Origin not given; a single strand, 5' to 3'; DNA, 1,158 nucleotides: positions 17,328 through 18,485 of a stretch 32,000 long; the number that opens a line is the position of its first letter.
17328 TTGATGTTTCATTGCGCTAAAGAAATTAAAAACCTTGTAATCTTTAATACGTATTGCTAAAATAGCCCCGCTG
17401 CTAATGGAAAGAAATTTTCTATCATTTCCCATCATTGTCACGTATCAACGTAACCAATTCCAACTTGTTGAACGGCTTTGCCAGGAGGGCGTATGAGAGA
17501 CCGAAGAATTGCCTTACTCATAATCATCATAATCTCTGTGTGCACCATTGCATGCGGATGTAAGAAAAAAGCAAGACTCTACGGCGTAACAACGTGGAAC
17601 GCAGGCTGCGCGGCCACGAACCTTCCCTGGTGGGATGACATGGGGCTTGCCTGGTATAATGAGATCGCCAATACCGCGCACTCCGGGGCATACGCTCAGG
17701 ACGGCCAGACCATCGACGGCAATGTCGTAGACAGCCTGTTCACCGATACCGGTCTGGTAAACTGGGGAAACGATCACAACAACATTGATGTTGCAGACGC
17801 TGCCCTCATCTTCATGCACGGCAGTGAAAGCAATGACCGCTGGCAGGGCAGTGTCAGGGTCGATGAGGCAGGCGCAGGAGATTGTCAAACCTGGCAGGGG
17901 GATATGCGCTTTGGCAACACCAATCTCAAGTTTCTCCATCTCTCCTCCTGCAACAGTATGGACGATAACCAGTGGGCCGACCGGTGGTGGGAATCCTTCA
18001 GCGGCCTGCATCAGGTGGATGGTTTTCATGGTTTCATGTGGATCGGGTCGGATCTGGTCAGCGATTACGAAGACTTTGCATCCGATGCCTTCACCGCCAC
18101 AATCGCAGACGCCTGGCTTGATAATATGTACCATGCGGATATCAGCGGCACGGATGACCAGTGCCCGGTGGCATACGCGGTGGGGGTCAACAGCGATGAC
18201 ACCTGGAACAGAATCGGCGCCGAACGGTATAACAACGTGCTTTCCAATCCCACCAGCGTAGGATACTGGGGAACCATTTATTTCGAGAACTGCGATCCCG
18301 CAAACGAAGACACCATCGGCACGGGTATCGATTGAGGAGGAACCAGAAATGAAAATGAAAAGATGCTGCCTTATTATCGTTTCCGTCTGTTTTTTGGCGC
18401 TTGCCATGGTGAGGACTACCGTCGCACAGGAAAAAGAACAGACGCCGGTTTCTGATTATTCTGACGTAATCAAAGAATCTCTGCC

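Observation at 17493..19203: GC-rich, translationally coupled two-gene exported module: a clan-CD-peptidase-like lipoprotein plus an unknown secreted partner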

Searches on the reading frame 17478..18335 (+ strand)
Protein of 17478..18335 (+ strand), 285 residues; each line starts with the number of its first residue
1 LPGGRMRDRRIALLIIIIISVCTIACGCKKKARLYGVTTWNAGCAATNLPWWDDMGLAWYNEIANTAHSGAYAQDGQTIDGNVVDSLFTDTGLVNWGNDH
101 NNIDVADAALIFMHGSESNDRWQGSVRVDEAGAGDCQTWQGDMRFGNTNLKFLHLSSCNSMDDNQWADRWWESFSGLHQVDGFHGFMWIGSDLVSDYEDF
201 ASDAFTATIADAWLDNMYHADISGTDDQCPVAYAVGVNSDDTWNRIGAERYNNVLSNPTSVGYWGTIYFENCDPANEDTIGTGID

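Call 4: search_protein_families(library=pfam, proteins=[window:17478-18335:+], max_evalue=1)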
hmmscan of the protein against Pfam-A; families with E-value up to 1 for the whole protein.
window:17478-18335:+ (285 aa): 2 families
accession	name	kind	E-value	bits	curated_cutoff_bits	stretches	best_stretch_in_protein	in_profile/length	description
PF19872.4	DUF6345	-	3.8e-17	62.9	26.9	1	44-253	9-196/221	Family of unknown function (DUF6345)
PF13516.12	LRR_6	-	0.35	11.5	23.4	0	147-163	2-17/24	Leucine Rich repeat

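Call 5: search_protein_families(library=ncbifam, proteins=[window:17478-18335:+], max_evalue=1)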
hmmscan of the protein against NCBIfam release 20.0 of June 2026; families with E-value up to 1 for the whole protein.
window:17478-18335:+ (285 aa): 1 family
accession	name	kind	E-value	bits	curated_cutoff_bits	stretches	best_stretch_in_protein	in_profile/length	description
NF041286.1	lipo_GerS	equivalog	0.45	9.9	175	1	9-32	3-26/196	germination lipoprotein GerS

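Call 6: find_homologous_proteins(query=window:17478-18335:+)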
Query window:17478-18335:+ (285 aa): 201 proteins with E <= 0.001 among 877 candidates; the best 120 are listed.
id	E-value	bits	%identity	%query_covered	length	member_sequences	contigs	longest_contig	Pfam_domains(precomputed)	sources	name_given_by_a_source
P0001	1.1e-175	602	90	98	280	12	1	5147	PF19872.5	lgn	-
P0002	1.3e-156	539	93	86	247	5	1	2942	PF19872.5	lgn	-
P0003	1.1e-146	506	76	98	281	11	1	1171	PF19872.5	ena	-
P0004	1.2e-142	493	72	98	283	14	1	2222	PF19872.5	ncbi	-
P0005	3.2e-100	354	55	95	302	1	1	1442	PF19872.5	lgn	-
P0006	3.2e-100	354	57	95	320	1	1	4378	PF19872.5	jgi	-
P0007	3.8e-99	350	60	89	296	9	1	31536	PF19872.5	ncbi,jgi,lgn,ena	-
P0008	1.0e-97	345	55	99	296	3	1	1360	PF19872.5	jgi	jgi:hypothetical protein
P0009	1.8e-97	345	54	99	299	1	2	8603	PF19872.5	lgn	-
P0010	1.3e-96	342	53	99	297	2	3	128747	PF19872.5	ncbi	-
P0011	3.5e-96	340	58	88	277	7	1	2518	PF19872.5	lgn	-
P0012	4.6e-96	340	53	95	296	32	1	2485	PF19872.5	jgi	jgi:hypothetical protein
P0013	5.1e-96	340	54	95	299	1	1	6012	PF19872.5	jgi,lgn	-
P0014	7.4e-96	339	57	91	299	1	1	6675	PF19872.5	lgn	-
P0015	9.7e-96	339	54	96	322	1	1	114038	PF19872.5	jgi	jgi:hypothetical protein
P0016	7.1e-95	336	59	89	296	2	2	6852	PF19872.5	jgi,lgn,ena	-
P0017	8.6e-95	336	59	89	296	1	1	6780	PF19872.5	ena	-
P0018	2.6e-94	334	58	89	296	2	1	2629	PF19872.5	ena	-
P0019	2.7e-94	334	54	96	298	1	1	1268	PF19872.5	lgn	-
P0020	3.0e-94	334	53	95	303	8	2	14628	PF19872.5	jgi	jgi:hypothetical protein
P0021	1.2e-93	332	54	97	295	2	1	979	PF19872.5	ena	-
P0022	1.3e-93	332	53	97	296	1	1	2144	PF19872.5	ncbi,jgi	jgi:hypothetical protein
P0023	3.0e-93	331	54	93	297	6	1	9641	PF19872.5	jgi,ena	-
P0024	3.7e-93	331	53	96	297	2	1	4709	PF19872.5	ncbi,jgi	-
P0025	5.1e-93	330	55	89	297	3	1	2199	PF19872.5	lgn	-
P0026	2.4e-92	328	52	97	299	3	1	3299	PF19872.5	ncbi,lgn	ncbi:MAG: DUF6345 domain-containing protein [Alphaproteobacteria bacterium]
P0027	4.2e-92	327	52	96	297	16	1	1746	PF19872.5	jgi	-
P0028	6.0e-92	327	55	89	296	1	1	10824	PF19872.5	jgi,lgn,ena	-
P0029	7.2e-92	326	55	95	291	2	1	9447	PF19872.5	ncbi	-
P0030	1.1e-91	326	54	98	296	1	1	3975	PF19872.5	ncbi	-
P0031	3.0e-91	324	51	99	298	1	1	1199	PF19872.5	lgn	-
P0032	6.1e-91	323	53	99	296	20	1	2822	PF19872.5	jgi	jgi:hypothetical protein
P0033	6.2e-91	323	56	89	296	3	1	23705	PF19872.5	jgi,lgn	-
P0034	9.0e-91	323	56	89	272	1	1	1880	PF19872.5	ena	-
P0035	1.4e-90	322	53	94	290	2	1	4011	PF19872.5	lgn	-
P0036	2.0e-90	322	52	99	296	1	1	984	PF19872.5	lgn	-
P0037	2.4e-90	321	52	99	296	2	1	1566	PF19872.5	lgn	-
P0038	5.7e-90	320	53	96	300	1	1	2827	PF19872.5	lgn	-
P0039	1.2e-89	319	57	87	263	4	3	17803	PF19872.5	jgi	jgi:hypothetical protein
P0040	3.5e-89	317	51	94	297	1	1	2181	PF19872.5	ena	-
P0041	1.2e-88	316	53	95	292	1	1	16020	PF19872.5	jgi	jgi:hypothetical protein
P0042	1.3e-88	316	54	88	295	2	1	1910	PF19872.5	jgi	-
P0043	3.9e-88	314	52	95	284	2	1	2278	PF19872.5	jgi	jgi:hypothetical protein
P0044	4.1e-88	314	55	88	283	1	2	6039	PF19872.5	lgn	-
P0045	6.8e-88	313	51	97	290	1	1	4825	PF19872.5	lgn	-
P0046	7.0e-88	313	50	95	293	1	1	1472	PF19872.5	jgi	jgi:hypothetical protein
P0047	7.3e-88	313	54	90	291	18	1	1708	PF19872.5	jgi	jgi:hypothetical protein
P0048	8.8e-88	313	53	94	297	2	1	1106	PF19872.5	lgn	-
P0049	8.5e-87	310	52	95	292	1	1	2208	PF19872.5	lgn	-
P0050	1.8e-86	309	49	99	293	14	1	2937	PF19872.5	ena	-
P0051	1.8e-86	309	51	96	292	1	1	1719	PF19872.5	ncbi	-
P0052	3.2e-86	308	52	95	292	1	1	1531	PF19872.5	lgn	-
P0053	9.4e-86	306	66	72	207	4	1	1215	PF19872.5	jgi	-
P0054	1.6e-85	305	51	95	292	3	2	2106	PF19872.5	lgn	-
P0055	2.0e-85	305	53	88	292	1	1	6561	PF19872.5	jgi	jgi:Family of unknown function (DUF6345)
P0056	4.8e-85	304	51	96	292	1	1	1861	PF19872.5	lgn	-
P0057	5.8e-85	304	51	95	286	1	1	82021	PF19872.5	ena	-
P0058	6.6e-85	303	54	89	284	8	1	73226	PF19872.5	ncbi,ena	-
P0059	7.1e-85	303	51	97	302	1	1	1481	PF19872.5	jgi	-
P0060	9.4e-85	303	50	94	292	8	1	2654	PF19872.5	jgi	jgi:Family of unknown function (DUF6345)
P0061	2.2e-84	302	54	88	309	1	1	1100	PF19872.5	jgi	-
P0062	9.3e-84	300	52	88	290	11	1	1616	PF19872.5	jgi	jgi:hypothetical protein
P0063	1.1e-83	299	51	97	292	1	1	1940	PF19872.5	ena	-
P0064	1.3e-83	299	50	95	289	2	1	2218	PF19872.5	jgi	jgi:Family of unknown function (DUF6345)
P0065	3.3e-83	298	50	94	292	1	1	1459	PF19872.5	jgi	jgi:Family of unknown function (DUF6345)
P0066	5.5e-83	297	51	91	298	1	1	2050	PF19872.5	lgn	-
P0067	8.8e-83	296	51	89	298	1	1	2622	PF19872.5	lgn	-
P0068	9.7e-83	296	52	88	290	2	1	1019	PF19872.5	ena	-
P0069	1.6e-82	296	51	95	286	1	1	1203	PF19872.5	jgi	jgi:hypothetical protein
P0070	1.6e-82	296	49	96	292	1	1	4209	PF19872.5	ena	-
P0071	1.0e-81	293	52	88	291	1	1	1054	PF19872.5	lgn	-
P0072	1.2e-81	293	51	88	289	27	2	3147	PF19872.5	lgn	-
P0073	3.6e-81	291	51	89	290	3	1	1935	PF19872.5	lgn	-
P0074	4.3e-81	291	49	94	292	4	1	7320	PF19872.5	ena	-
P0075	1.0e-80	290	48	94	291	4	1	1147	PF19872.5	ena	-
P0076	1.0e-80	290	51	88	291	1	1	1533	PF19872.5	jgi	jgi:hypothetical protein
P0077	3.2e-80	288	52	91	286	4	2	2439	PF19872.5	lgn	-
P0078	1.4e-79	286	48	98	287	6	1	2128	PF19872.5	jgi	jgi:hypothetical protein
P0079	1.8e-79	286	53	87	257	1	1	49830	PF19872.5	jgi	jgi:hypothetical protein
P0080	2.5e-78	282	49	96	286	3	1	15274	PF19872.5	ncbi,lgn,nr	ncbi:MAG TPA: DUF6345 domain-containing protein [Polyangiales bacterium]|nr:DUF6345 domain-containin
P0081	5.2e-78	281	49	97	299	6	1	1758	PF19872.5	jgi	jgi:hypothetical protein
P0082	1.2e-77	280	47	94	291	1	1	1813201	PF19872.5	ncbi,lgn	-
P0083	1.6e-77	279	50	88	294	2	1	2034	PF19872.5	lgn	-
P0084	2.3e-77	279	51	88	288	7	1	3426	PF19872.5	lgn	-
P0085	3.1e-77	278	48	88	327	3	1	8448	PF19872.5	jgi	-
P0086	3.6e-77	278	52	88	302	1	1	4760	PF19872.5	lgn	-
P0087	3.8e-77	278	54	80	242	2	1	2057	PF19872.5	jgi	jgi:hypothetical protein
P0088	3.9e-77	278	52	88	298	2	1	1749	PF19872.5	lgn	-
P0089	4.9e-77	278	52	88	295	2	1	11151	PF19872.5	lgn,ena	-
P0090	7.3e-77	277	44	96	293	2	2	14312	PF19872.5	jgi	-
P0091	4.7e-76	274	45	93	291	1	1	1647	PF19872.5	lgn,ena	-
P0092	7.0e-76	274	48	97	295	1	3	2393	PF19872.5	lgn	-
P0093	1.0e-75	273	51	88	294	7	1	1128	PF19872.5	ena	-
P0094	3.3e-75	272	50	88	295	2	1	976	PF19872.5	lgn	-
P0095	4.4e-75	271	45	98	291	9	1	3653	PF19872.5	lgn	-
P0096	1.9e-74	269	50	90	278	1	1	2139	PF19872.5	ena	-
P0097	2.5e-74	269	51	88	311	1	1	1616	PF19872.5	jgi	jgi:hypothetical protein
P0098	4.7e-74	268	50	88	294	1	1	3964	PF19872.5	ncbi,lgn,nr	ncbi:MAG TPA: DUF6345 domain-containing protein [Fibrobacteria bacterium]|nr:DUF6345 domain-containi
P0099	1.4e-73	266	50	87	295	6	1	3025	PF19872.5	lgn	-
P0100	5.5e-73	264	46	97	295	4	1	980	PF19872.5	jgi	jgi:hypothetical protein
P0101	6.2e-73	264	50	88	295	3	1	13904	PF19872.5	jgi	jgi:hypothetical protein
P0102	7.5e-73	264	49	88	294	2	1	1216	PF19872.5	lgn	-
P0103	1.1e-72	263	52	78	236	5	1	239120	PF19872.5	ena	-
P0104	1.2e-72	263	48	88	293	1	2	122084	PF19872.5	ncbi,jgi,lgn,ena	-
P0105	1.2e-72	263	50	88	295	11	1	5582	PF19872.5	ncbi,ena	-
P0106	3.0e-72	262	45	97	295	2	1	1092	PF19872.5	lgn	-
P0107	9.6e-72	260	49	87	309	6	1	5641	PF19872.5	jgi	jgi:hypothetical protein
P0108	9.9e-72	260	53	75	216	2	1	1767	PF19872.5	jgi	jgi:hypothetical protein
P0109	2.6e-71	259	47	97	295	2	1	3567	PF19872.5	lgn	-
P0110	5.2e-71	258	49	88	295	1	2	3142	PF19872.5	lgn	-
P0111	2.2e-70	256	47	88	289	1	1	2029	PF19872.5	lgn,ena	-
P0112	9.9e-70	254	55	74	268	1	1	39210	PF19872.5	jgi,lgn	jgi:hypothetical protein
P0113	1.2e-69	253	43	98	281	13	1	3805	PF19872.5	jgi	jgi:hypothetical protein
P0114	6.5e-69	251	48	88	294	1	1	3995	PF19872.5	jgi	-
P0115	1.0e-68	250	45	97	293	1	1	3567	PF19872.5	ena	-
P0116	2.4e-68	249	43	95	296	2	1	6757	PF19872.5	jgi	-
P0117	5.9e-67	244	44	94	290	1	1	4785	PF19872.5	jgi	jgi:hypothetical protein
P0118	7.6e-67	244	45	96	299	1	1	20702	PF19872.5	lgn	-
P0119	1.1e-66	244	46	95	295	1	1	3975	PF19872.5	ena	-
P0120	2.1e-66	243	46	88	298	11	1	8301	PF19872.5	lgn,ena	-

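Call 7: search_solved_structures(query=window:17478-18335:+, max_evalue=10, show_alignments=2)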
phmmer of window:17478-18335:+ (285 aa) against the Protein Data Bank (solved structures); distinct sequences matched with E-value up to 10: 1.
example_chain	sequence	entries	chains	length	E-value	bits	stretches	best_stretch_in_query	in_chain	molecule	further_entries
4h09_A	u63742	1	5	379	1.4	11.6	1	127-198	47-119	Hypothetical leucine rich repeat protein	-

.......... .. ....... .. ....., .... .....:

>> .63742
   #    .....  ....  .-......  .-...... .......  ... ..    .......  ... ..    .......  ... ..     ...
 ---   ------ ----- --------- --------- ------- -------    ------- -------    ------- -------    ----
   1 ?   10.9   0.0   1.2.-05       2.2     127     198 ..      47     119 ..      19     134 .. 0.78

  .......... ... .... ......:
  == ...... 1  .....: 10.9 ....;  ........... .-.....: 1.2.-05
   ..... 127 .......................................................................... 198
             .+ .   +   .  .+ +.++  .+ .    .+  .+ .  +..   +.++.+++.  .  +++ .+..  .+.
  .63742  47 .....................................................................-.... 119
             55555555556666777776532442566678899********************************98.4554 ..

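Call 14: find_encoding_contigs(protein=P0010, flank=5000, max_places=3)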
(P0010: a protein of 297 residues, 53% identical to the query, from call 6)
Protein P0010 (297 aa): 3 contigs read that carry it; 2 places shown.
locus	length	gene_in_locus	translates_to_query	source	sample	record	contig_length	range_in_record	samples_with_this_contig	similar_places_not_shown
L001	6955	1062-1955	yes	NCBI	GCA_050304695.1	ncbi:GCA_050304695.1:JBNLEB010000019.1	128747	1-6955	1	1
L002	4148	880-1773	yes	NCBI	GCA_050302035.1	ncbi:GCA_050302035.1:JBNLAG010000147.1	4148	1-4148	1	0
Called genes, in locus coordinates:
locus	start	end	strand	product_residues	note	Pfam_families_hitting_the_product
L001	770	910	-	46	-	-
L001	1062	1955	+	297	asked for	PF19872:DUF6345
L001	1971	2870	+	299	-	-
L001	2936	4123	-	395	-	PF00579:tRNA-synt_1b, PF22421:SYY_C-terminal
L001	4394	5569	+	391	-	PF03702:AnmK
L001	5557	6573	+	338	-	PF04307:YdjM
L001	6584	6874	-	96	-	-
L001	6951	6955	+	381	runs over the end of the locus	PF21088:MS_channel_1st, PF00924:MS_channel_2nd, PF21082:MS_channel_3rd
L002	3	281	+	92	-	?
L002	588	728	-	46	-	-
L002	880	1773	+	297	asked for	PF19872:DUF6345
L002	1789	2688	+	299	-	-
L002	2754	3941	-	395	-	PF00579:tRNA-synt_1b, PF22421:SYY_C-terminal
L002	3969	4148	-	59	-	?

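Call 15: find_encoding_contigs(protein=P0082, flank=5000, max_places=3)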
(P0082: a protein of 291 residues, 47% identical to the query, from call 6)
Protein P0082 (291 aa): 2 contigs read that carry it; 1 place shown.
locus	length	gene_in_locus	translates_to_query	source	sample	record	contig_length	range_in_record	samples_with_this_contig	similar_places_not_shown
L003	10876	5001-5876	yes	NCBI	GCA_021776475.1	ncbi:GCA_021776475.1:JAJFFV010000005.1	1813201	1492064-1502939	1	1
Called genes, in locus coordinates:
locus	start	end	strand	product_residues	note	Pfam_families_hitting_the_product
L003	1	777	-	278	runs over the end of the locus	PF00459:Inositol_P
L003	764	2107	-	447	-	PF01523:PmbA_TldD_1st, PF19290:PmbA_TldD_2nd, PF19289:PmbA_TldD_3rd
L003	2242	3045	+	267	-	PF06629:MipA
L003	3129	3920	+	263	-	PF12146:Hydrolase_4 (weak), PF00561:Abhydrolase_1 (faint)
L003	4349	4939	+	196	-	-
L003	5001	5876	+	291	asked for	PF19872:DUF6345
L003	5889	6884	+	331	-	-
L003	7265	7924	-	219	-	PF01914:MarC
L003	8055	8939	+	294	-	PF23678:YqhI, PF01738:DLH, PF00326:Peptidase_S9 (faint)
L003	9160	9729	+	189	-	PF06841:Phage_T4_gp19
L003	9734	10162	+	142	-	-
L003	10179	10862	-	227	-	PF02390:Methyltransf_4, PF13649:Methyltransf_25 (weak)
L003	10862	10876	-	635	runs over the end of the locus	PF00005:ABC_tran, PF02463:SMC_N (faint), PF13555:AAA_29 (faint), PF01926:MMR_HSR1 (faint), PF05729:NACHT (faint), PF12848:ABC_tran_Xtn, PF00005:ABC_tran, PF16326:ABC_tran_CTD, +2 more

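Call 16: find_encoding_contigs(protein=P0104, flank=5000, max_places=3)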
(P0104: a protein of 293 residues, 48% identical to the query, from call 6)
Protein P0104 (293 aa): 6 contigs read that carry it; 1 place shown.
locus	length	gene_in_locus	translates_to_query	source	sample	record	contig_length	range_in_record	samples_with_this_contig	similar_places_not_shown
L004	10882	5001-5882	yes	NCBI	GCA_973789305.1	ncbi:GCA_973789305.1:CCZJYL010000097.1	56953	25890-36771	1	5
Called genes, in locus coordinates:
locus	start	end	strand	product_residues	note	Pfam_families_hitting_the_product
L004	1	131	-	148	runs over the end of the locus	-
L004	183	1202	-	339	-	PF03372:Exo_endo_phos (weak)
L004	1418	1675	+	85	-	-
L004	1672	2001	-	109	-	PF07372:DUF1491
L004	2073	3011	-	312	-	PF00512:HisKA, PF02518:HATPase_c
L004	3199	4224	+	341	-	-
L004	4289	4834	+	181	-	-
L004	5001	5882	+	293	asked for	PF19872:DUF6345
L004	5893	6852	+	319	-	-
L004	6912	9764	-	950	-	PF07715:Plug, PF00593:TonB_dep_Rec_b-barrel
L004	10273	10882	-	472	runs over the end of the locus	PF01565:FAD_binding_4, PF02913:FAD-oxidase_C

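Call 24: predict_structure(alignment_id=A1)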
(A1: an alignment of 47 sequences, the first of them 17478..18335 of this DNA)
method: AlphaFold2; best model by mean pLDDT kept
length: 285 residues; sequences in the alignment: 47
mean_pLDDT: 93.7   pTM: 0.88
mean pLDDT of the five models: 93.7, 93.1, 92.5, 91.1, 89.5
residues with pLDDT >= 90: 243; 70-90: 29; 50-70: 11; < 50: 2
segments of 3 or more residues with pLDDT < 50: none
pLDDT, mean of each block of 10 residues (from residue 1): 66 87 76 97 94 98 97 97 97 96 98 95 96 92 95 97 89 96 97 98 99 98 97 98 98 94 96 95 68
secondary structure, 60 per line:
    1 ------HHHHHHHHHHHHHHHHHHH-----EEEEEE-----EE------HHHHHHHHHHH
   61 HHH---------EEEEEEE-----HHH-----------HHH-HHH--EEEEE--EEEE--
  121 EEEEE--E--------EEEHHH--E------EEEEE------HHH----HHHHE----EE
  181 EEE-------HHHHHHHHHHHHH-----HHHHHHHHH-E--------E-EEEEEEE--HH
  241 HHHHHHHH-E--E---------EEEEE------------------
elements in order: H7-25 E31-36 H50-63 E73-79 E108-112 E115-118 E121-125 E137-139 E152-156 H170-173 E179-183 H191-203 H209-217 E230-236 H239-248 E263-267

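Call 30: fold_search(model_id=the predicted structure, library=pdb)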
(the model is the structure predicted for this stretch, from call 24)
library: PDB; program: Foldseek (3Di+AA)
matches with E <= 10: 312; with E <= 0.001: 3
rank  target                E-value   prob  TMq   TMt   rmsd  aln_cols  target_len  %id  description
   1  8tl0_C                5.0e-04  1.00  0.41  0.27   5.4       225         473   11  Structure of activated SAVED-CHAT filament (released 2024-03-06)
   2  8tl0_I                6.6e-04  1.00  0.46  0.30   6.0       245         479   11  Structure of activated SAVED-CHAT filament (released 2024-03-06)
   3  8tl0_B                8.8e-04  1.00  0.38  0.25   5.2       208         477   10  Structure of activated SAVED-CHAT filament (released 2024-03-06)
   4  8wra                  1.8e-03  1.00  0.40  0.45   8.1       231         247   10  The Crystal Structure of CASP1 from Biortus (released 2023-11-15)
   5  3v4o_A                4.1e-03  0.99  0.44  0.51   7.1       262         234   11  Human MALT1 (caspase domain) in complex with an irreversible peptidic inhibitor (released 2012-03-14)
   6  8tl0_D                4.8e-03  1.00  0.40  0.26   5.2       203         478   10  Structure of activated SAVED-CHAT filament (released 2024-03-06)
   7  7wr1_A                6.4e-03  0.99  0.37  0.43   6.1       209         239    8  P32 of caspase-4 C258A mutant in complex with OspC3 C-terminal ankyrin-repeat domain (released 2023-01-25)
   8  4i1p_C                6.8e-03  0.99  0.46  0.36   6.2       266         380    9  Human MALT1 (caspase-IG3) in complex with activity based-probe (released 2014-07-09)
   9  3uo8_B                7.2e-03  0.99  0.45  0.37   6.9       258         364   12  Crystal structure of the MALT1 paracaspase (P1 form) (released 2011-12-21)
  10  7ak0_A                9.0e-03  0.99  0.33  0.27   6.5       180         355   10  Human MALT1(329-729) in complex with a chromane urea containing inhibitor (released 2020-12-09)
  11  8rw5                  1.0e-02  1.00  0.40  0.15   5.2       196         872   12  Symmetry expansion of dimeric transmembrane anti-sigma factor DdvA (released 2024-11-06)
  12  9mkc_A                1.1e-02  0.95  0.30  0.25   7.3       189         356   11  Crystal structure of MALT1 in complex with an allosteric inhibitor (released 2025-10-29)
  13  7ak0_B                1.1e-02  0.97  0.32  0.26   6.8       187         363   11  Human MALT1(329-729) in complex with a chromane urea containing inhibitor (released 2020-12-09)
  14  9mke_B                1.4e-02  0.80  0.32  0.26  13.3       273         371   10  Crystal structure of MALT1 in complex with an allosteric inhibitor (released 2025-10-29)
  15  8v4x_C                1.5e-02  0.96  0.43  0.36   8.3       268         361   12  Structure of MALT1 in complex with an allosteric inhibitor (released 2024-05-01)
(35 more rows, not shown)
